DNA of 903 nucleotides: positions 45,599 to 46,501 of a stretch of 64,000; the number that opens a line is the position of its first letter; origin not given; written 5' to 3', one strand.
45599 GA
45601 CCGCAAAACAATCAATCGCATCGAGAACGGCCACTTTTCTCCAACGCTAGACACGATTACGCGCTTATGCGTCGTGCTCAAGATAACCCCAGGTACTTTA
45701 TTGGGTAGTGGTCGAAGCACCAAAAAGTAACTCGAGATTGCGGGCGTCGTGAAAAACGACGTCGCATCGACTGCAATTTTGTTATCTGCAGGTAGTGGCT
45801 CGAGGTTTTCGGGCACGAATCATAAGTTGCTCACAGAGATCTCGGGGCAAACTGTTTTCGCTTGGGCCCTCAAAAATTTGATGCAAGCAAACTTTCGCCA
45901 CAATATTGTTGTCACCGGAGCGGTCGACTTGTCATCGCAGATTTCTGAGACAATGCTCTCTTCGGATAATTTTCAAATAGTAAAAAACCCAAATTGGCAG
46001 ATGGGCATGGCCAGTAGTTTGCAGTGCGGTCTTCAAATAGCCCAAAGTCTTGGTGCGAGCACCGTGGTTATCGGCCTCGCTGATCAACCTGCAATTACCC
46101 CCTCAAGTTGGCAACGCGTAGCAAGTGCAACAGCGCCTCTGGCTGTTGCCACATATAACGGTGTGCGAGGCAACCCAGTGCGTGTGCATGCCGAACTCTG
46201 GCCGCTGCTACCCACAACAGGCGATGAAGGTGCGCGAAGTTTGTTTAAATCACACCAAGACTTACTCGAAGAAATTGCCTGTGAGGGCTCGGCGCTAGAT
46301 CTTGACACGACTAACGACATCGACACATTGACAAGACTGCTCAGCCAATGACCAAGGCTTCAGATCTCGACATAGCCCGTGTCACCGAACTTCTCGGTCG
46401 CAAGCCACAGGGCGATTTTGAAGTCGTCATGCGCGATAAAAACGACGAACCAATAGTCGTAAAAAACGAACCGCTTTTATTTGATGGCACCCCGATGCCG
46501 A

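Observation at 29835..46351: A 16.5-kb molybdenum-hydroxylase island splits the conserved eno-ftsB / DUF501-ppx block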

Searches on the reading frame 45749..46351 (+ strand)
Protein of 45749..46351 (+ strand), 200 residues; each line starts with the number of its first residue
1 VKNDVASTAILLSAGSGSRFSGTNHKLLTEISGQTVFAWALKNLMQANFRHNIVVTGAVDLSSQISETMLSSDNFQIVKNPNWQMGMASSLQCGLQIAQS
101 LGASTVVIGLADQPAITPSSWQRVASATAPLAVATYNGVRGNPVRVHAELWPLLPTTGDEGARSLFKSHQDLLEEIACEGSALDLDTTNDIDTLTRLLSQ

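Call 5: search_protein_families(library=pfam, proteins=[window:45749-46351:+])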
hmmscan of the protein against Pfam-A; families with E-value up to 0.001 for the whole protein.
window:45749-46351:+ (200 aa): 2 families
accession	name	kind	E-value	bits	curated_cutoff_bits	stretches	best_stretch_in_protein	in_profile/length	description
PF12804.13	NTP_transf_3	-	3.2e-26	92.8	27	1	9-171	1-159/160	MobA-like NTP transferase domain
PF01128.25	IspD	-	8.8e-06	26.1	27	1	9-97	3-87/221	2-C-methyl-D-erythritol 4-phosphate cytidylyltransferase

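Call 24: search_protein_families(library=ncbifam, proteins=[window:45749-46351:+], max_evalue=0.00001)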
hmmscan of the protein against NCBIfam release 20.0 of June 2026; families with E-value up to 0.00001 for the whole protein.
window:45749-46351:+ (200 aa): 14 families
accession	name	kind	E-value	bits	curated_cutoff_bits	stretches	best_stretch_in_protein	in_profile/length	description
TIGR03310.1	matur_MocA_YgfJ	equivalog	3.9e-26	92.2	186.45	1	9-190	2-184/188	molybdenum cofactor cytidylyltransferase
TIGR03202.1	pucB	equivalog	6.2e-24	84.8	235.05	1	9-191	3-192/192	xanthine dehydrogenase accessory protein PucB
NF045782.1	NicBOxredNboR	equivalog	1.7e-23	83.4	260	1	3-194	5-205/206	nicotine blue oxidoreductase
NF045665.1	NTPtran_DVU1551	equivalog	3.3e-18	65.8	315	1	8-198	2-193/359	DVU_1551 family NTP transferase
NF053639.1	Mfer334_fam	equivalog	5.7e-11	42.7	260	1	22-126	23-124/209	pseudomurein biosynthesis protein PmurB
NF010932.0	PRK14352.1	equivalog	1.2e-09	37.4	611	1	4-125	4-123/488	bifunctional UDP-N-acetylglucosamine diphosphorylase/glucosamine-1-phosphate N-acetyltransferase GlmU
NF010933.0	PRK14353.1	equivalog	1.5e-09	37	505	1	6-129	5-125/453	bifunctional UDP-N-acetylglucosamine diphosphorylase/glucosamine-1-phosphate N-acetyltransferase GlmU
TIGR00453.1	ispD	equivalog_domain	1.6e-09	37.6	181.3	1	9-129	2-118/219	2-C-methyl-D-erythritol 4-phosphate cytidylyltransferase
TIGR01173.1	glmU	equivalog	3.3e-09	36.1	366.85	1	9-129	3-118/452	bifunctional UDP-N-acetylglucosamine diphosphorylase/glucosamine-1-phosphate N-acetyltransferase GlmU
NF010934.1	PRK14354.1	equivalog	4.7e-08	32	450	1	9-125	2-112/447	bifunctional UDP-N-acetylglucosamine diphosphorylase/glucosamine-1-phosphate N-acetyltransferase GlmU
NF010936.0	PRK14356.1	equivalog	1.1e-07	31.1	666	1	5-128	4-123/456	bifunctional UDP-N-acetylglucosamine diphosphorylase/glucosamine-1-phosphate N-acetyltransferase GlmU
NF010935.0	PRK14355.1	equivalog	1.2e-07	30.7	718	1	7-127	4-120/459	bifunctional UDP-N-acetylglucosamine diphosphorylase/glucosamine-1-phosphate N-acetyltransferase GlmU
NF006899.0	PRK09382.1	equivalog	1.4e-07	31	417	1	7-128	7-125/387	bifunctional 2-C-methyl-D-erythritol 4-phosphate cytidylyltransferase/2-C-methyl-D-erythritol 2,4-cyclodiphosphate synthase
NF010938.0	PRK14358.1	equivalog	6.7e-06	24.9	500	1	9-123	10-119/481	bifunctional N-acetylglucosamine-1-phosphate uridyltransferase/glucosamine-1-phosphate acetyltransferase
